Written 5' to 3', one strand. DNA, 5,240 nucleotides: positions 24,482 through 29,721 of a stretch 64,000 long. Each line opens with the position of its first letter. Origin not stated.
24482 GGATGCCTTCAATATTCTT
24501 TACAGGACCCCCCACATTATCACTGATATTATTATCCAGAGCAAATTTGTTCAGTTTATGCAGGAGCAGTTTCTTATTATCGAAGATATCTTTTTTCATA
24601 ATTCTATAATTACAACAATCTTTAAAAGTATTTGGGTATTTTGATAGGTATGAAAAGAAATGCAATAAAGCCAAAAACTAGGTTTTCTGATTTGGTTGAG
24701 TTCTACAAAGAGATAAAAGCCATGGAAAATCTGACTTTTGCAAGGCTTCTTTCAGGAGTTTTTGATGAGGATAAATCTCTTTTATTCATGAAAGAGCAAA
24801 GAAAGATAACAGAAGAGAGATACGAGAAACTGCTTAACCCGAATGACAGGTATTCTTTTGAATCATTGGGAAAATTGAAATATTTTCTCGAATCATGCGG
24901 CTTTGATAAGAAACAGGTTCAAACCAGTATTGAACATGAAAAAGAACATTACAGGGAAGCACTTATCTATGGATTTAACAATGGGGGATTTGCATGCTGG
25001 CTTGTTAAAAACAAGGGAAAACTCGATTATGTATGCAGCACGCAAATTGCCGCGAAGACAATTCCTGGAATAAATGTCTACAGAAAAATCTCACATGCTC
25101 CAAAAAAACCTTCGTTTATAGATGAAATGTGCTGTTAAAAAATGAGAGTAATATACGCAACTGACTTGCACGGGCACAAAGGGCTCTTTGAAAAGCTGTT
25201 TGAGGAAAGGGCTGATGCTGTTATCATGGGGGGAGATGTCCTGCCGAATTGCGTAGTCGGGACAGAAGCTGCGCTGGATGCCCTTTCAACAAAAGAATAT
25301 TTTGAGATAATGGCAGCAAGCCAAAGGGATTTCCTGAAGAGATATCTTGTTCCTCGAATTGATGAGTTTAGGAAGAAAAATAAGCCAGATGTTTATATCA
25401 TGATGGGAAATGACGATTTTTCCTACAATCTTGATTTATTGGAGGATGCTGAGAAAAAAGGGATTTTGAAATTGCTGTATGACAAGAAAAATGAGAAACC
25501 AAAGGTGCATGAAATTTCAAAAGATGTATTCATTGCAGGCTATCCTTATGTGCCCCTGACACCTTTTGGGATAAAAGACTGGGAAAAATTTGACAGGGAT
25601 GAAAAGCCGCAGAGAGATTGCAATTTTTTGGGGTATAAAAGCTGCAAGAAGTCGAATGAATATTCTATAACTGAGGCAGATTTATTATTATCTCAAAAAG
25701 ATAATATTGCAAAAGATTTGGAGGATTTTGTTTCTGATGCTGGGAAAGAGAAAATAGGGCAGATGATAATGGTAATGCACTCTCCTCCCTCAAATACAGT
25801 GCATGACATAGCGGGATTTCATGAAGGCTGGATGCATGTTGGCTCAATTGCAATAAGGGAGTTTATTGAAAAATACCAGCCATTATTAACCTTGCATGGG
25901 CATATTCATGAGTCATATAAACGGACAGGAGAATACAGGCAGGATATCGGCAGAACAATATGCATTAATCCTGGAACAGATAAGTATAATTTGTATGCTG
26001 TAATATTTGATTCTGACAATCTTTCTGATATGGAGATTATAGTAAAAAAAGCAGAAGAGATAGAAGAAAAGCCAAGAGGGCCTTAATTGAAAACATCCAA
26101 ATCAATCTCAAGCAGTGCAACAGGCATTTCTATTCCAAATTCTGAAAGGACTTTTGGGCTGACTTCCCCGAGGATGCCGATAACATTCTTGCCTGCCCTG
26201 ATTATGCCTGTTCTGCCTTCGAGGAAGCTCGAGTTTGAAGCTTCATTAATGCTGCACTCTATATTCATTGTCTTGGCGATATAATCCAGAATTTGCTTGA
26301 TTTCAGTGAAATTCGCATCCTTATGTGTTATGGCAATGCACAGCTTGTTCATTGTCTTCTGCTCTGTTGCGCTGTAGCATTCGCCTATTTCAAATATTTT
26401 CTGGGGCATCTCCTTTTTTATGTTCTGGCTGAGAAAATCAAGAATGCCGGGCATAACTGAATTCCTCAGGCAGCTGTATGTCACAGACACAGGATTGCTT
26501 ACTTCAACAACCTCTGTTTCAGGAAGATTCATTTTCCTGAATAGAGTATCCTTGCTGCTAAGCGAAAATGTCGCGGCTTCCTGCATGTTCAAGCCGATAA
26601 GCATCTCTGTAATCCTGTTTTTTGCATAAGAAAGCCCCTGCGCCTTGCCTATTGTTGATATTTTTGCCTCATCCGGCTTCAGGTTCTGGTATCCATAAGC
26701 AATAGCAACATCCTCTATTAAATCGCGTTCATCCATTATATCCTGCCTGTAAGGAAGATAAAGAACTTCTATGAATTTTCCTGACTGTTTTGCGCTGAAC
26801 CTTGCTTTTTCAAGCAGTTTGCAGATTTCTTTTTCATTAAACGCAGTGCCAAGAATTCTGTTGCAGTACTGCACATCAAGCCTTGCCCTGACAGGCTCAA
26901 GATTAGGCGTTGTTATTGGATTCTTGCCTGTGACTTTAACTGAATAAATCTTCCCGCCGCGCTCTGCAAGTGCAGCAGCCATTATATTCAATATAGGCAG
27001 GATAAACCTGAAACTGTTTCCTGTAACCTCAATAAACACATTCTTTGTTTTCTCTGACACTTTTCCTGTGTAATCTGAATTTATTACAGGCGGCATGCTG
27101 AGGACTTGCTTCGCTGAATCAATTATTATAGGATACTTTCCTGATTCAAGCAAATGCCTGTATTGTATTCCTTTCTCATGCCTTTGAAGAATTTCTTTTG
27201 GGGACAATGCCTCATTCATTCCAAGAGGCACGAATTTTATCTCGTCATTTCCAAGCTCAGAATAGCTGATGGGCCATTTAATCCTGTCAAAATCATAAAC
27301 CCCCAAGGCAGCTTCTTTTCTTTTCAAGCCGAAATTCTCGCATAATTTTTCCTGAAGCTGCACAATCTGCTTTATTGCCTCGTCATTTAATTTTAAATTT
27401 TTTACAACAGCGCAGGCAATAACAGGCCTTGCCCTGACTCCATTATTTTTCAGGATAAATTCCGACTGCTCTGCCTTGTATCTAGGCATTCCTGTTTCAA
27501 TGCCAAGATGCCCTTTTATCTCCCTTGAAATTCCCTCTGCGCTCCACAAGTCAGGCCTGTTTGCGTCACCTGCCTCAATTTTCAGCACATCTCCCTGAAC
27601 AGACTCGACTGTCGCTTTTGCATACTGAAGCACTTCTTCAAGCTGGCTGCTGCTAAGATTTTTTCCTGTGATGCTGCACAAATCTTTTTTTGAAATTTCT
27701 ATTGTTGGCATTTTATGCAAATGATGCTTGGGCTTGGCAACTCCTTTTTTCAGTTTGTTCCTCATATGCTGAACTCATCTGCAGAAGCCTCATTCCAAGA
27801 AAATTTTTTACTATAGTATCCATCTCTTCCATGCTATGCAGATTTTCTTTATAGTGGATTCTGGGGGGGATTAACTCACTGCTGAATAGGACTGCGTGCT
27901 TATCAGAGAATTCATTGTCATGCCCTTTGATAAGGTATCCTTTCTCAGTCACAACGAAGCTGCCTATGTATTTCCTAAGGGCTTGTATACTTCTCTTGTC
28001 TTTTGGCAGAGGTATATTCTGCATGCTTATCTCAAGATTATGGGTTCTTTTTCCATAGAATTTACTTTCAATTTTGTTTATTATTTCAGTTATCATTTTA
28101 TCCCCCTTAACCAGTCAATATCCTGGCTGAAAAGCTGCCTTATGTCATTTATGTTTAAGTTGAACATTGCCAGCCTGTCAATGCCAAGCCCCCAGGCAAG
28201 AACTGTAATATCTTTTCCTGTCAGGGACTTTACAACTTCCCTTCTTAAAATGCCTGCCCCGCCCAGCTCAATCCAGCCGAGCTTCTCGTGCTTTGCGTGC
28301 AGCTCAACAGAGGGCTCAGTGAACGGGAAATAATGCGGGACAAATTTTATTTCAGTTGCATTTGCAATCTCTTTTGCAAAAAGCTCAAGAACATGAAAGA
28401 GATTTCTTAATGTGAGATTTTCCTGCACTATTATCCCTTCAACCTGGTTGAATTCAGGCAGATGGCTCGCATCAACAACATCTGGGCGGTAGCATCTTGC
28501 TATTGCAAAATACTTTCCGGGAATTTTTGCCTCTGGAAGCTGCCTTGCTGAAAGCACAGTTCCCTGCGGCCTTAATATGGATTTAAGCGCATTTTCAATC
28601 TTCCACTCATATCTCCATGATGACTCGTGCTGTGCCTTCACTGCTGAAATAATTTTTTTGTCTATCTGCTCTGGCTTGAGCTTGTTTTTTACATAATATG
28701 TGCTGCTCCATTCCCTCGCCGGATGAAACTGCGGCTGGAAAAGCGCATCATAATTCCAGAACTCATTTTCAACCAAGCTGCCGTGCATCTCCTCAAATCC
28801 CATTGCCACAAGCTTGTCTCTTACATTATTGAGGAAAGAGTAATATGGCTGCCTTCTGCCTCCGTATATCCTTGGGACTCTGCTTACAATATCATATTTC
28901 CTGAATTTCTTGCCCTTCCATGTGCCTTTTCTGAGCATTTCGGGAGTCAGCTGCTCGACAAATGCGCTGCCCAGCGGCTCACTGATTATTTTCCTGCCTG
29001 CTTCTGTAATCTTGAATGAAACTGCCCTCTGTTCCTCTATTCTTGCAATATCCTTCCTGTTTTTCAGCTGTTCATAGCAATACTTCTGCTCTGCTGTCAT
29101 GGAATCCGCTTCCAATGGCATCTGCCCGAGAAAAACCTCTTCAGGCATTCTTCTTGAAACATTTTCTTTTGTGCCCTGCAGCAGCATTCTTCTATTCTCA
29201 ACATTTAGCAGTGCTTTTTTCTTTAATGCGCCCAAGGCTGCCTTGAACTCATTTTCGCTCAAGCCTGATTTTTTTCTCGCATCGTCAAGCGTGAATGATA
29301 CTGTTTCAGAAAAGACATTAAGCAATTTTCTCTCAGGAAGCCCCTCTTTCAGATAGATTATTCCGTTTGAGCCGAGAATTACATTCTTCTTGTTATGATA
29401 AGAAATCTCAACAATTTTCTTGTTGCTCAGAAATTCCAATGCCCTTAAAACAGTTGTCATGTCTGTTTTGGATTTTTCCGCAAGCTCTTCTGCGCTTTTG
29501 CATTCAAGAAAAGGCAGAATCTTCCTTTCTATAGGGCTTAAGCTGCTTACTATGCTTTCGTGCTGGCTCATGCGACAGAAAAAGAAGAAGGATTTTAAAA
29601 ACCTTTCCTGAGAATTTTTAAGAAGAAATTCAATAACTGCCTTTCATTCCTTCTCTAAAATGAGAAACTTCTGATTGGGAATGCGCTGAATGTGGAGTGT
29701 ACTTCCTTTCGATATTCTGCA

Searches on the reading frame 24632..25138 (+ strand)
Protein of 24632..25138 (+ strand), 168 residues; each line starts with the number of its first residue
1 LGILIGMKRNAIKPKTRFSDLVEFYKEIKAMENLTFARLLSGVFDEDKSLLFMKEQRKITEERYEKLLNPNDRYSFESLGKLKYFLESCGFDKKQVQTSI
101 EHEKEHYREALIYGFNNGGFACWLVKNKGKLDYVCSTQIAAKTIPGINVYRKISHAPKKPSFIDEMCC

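Call 3: search_protein_families(library=pfam, proteins=[window:24632-25138:+], max_evalue=1)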
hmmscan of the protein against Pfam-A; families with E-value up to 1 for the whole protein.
window:24632-25138:+ (168 aa): 1 family
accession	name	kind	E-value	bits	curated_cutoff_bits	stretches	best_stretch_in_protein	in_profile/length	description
PF02414.20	Borrelia_orfA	-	0.12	12.4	25.8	1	54-109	194-243/288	Borrelia ORF-A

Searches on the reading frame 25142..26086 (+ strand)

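Call 3: search_protein_families(library=pfam, proteins=[window:25142-26086:+], max_evalue=1)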
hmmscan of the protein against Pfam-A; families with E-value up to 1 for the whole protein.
window:25142-26086:+ (314 aa): 4 families
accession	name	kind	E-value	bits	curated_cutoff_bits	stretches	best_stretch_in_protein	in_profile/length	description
PF14582.11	Metallophos_3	-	3.2e-07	30.4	28.2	1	207-288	175-247/259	Metallophosphoesterase, calcineurin superfamily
PF00149.33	Metallophos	-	1.7e-05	25.8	21.5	1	1-257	1-190/191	Calcineurin-like phosphoesterase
PF12850.12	Metallophos_2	-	0.00022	21.7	27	1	242-279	100-134/154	Calcineurin-like phosphoesterase superfamily domain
PF24243.1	Phage_tail_C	-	0.002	17.9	23.7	1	36-51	2-17/26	Phage tail tip domain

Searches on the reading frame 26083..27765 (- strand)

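Call 50: search_protein_families(library=pfam, proteins=[window:26083-27765:-], max_evalue=0.001)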
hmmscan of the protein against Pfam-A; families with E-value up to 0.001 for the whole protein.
window:26083-27765:- (560 aa): 4 families
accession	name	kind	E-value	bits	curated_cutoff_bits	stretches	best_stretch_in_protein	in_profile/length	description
PF17759.6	tRNA_synthFbeta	-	1.5e-39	136.1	22.4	1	377-556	17-214/214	Phenylalanyl tRNA synthetase beta chain CLM domain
PF03484.21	B5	-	4.4e-22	78.5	28.6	1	295-359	2-67/67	tRNA synthetase B5 domain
PF03483.22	B3_4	-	1.6e-07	31.6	29.3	1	131-249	35-126/174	B3/4 domain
PF18262.7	PhetRS_B1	-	1.2e-05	25.9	26.8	0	19-84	1-78/83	Phe-tRNA synthetase beta subunit B1 domain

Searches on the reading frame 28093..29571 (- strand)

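Call 50: search_protein_families(library=pfam, proteins=[window:28093-29571:-], max_evalue=0.001)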
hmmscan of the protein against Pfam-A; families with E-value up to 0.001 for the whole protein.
window:28093-29571:- (492 aa): 2 families
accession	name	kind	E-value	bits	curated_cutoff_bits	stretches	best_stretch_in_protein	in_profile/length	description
PF01409.25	tRNA-synt_2d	-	1.9e-78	263.8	19.8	1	225-489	1-244/246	tRNA synthetases class II core domain (F)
PF00152.25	tRNA-synt_2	-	5e-06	26.2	25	0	353-406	93-144/308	tRNA synthetases class II (D, K and N)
